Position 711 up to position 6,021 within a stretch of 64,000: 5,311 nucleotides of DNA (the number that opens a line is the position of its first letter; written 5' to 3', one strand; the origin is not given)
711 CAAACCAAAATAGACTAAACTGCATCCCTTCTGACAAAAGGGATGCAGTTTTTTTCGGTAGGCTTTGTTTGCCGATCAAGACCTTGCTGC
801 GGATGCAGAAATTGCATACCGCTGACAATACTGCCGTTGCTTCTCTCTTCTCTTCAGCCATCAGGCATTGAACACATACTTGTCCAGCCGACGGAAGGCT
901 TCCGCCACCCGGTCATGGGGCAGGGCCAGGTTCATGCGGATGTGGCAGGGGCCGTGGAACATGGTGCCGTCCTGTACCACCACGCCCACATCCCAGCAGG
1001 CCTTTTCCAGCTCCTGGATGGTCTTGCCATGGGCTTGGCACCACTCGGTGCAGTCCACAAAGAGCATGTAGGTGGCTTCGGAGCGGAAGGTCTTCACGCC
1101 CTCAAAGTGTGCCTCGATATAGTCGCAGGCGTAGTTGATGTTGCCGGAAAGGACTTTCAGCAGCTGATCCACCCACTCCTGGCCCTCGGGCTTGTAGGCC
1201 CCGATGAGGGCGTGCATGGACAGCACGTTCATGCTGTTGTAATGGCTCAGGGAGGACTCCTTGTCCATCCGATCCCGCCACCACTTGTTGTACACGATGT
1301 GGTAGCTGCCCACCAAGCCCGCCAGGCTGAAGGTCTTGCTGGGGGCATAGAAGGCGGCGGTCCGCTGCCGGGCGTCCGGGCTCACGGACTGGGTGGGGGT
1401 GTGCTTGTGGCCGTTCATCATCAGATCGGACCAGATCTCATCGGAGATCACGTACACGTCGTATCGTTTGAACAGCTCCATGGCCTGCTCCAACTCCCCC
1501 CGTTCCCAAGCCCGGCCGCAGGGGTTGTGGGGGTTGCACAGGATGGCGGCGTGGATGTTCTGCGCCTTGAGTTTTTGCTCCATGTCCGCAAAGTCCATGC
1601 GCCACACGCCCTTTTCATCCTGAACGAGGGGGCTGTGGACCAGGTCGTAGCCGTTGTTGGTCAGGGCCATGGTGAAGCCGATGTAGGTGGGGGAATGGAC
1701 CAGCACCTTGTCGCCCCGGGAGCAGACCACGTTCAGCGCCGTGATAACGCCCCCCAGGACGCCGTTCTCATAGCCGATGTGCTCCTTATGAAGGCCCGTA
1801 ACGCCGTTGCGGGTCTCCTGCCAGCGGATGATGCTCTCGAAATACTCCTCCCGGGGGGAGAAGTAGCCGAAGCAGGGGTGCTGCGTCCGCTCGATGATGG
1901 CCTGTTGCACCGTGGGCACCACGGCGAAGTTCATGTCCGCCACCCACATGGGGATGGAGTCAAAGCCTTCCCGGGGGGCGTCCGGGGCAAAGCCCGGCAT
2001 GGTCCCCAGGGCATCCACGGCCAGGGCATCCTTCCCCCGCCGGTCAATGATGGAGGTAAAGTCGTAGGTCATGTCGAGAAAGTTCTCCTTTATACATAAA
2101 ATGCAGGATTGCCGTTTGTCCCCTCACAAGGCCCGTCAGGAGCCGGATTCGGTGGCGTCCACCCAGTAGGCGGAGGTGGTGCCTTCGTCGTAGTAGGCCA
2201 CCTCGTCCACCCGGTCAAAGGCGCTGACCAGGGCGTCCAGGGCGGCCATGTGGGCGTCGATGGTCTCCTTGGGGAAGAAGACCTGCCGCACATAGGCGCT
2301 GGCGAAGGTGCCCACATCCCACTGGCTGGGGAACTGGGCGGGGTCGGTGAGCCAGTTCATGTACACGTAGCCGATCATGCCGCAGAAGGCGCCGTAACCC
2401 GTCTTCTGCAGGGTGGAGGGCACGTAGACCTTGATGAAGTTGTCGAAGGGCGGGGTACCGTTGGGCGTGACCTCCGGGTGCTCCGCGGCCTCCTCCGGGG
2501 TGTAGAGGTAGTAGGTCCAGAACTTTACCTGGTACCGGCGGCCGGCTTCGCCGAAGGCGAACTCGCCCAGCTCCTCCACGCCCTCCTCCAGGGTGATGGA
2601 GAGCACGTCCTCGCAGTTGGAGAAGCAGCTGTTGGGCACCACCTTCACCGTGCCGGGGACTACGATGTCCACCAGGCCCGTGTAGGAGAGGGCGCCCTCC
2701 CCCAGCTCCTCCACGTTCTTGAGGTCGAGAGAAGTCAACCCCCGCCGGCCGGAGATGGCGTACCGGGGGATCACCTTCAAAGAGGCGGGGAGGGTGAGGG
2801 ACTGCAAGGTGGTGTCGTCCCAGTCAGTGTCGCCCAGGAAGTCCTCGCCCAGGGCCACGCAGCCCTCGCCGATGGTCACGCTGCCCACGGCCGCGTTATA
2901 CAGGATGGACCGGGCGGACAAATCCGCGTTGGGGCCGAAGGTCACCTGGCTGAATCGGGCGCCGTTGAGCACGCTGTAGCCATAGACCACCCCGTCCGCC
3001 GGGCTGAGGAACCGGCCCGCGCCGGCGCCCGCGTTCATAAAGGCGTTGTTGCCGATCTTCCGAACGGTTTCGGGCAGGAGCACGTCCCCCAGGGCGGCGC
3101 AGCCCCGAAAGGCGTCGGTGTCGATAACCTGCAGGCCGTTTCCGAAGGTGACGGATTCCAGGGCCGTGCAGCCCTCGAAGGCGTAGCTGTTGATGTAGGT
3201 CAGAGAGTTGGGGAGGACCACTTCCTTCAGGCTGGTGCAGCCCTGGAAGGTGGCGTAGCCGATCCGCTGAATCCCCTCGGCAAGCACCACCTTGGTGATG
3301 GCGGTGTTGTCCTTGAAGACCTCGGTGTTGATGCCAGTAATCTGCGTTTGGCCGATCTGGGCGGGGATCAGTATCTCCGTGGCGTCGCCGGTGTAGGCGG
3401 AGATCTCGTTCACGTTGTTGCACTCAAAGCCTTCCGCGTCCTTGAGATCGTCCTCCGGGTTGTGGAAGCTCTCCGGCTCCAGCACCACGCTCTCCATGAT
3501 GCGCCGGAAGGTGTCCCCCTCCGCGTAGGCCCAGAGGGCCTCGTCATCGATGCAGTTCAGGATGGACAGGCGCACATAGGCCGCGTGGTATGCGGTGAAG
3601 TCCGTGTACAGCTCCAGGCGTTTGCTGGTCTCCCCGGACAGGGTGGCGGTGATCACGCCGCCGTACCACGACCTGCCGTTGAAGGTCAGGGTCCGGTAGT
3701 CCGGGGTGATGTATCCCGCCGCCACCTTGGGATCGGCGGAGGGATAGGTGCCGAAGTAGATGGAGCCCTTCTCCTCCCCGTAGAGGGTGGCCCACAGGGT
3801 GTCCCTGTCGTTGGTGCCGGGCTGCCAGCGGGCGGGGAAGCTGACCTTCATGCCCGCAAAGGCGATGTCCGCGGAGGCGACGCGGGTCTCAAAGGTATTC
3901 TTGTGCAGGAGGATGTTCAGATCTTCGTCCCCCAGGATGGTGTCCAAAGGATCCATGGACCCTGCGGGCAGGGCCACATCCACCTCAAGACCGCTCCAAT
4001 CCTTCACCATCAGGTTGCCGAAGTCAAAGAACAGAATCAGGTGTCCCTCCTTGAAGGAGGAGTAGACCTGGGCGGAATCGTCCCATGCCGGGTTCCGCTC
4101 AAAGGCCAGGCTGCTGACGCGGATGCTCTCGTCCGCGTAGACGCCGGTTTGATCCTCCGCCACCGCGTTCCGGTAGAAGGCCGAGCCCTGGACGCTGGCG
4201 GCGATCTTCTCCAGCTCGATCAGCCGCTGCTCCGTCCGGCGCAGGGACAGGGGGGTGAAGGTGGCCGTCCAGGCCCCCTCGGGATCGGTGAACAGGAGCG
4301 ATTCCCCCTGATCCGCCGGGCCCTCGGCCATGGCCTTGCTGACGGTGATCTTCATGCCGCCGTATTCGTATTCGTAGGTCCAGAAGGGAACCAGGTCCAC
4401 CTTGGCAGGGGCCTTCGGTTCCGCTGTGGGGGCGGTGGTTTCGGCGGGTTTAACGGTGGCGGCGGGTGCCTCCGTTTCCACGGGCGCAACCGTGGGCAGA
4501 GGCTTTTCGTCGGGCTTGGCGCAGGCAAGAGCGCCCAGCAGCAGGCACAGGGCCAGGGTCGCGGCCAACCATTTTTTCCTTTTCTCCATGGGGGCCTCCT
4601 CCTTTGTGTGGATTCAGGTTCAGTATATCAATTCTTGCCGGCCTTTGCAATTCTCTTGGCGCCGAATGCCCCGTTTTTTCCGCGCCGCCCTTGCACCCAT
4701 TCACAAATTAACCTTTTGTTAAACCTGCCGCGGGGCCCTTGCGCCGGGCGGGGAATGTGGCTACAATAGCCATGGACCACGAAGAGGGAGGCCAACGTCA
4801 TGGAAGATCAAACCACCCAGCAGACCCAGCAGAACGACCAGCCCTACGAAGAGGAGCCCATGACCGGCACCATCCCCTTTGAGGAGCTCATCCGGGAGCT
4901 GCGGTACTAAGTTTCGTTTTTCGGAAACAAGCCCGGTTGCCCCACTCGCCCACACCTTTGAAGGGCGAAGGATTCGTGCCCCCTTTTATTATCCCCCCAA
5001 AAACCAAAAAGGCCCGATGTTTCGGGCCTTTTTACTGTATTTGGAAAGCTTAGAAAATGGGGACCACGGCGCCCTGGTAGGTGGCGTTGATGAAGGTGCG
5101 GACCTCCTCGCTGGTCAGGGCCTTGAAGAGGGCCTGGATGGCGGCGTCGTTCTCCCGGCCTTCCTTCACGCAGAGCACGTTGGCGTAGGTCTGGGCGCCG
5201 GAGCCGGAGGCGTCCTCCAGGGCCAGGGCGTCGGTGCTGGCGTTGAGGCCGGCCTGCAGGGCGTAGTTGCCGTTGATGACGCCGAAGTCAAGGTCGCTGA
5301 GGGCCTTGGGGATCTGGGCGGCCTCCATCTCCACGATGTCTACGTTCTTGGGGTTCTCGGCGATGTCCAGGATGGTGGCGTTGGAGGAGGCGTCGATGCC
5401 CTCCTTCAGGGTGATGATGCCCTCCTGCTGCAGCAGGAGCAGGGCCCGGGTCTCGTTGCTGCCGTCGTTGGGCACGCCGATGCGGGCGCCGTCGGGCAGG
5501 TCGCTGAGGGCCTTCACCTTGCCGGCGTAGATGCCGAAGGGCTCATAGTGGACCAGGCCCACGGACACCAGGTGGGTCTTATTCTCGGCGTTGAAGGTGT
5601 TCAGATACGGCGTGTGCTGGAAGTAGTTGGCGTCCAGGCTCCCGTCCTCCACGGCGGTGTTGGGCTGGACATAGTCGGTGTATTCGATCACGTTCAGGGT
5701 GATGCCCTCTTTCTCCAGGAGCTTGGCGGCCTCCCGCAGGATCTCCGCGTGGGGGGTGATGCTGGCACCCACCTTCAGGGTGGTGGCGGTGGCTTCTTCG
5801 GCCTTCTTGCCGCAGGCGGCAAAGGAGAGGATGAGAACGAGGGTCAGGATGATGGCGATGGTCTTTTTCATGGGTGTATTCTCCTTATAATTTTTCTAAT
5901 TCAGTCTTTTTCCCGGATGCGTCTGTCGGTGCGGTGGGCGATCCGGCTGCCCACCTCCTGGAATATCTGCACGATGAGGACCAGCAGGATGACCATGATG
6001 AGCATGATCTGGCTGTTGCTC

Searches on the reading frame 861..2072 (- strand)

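Call 15: search_protein_families(library=pfam, proteins=[window:861-2072:-], max_evalue=0.00001)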
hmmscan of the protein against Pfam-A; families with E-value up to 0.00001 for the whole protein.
window:861-2072:- (403 aa): 1 family
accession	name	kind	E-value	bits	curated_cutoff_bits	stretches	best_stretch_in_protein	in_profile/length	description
PF00155.27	Aminotran_1_2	-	1.2e-33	117.2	19.7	1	47-396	11-361/361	Aminotransferase class I and II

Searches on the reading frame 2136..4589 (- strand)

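Call 15: search_protein_families(library=pfam, proteins=[window:2136-4589:-], max_evalue=0.00001)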
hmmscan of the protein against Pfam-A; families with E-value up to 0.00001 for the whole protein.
window:2136-4589:- (817 aa): 2 families
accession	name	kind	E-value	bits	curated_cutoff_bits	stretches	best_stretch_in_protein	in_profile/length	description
PF13306.12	LRR_5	-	6.3e-41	139.7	27.7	2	419-519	2-100/127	BspA type Leucine rich repeat region (6 copies)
PF13855.12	LRR_8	-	5.3e-06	26.5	27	0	440-479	13-53/61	Leucine rich repeat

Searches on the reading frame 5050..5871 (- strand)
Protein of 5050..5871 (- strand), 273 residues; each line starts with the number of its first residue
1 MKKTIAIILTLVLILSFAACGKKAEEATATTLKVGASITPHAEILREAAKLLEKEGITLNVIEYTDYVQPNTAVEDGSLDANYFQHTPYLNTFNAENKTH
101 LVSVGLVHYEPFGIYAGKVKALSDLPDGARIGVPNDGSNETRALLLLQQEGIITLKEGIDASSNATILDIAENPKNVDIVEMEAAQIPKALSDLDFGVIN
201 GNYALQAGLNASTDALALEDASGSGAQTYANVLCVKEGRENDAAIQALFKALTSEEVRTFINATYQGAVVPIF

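Call 15: search_protein_families(library=pfam, proteins=[window:5050-5871:-], max_evalue=0.00001)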
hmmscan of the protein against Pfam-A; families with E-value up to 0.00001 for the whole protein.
window:5050-5871:- (273 aa): 1 family
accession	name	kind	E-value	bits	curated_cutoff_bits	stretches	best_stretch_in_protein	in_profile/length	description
PF03180.19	Lipoprotein_9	-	6.8e-88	294.3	27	1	32-273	1-236/236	NlpA lipoprotein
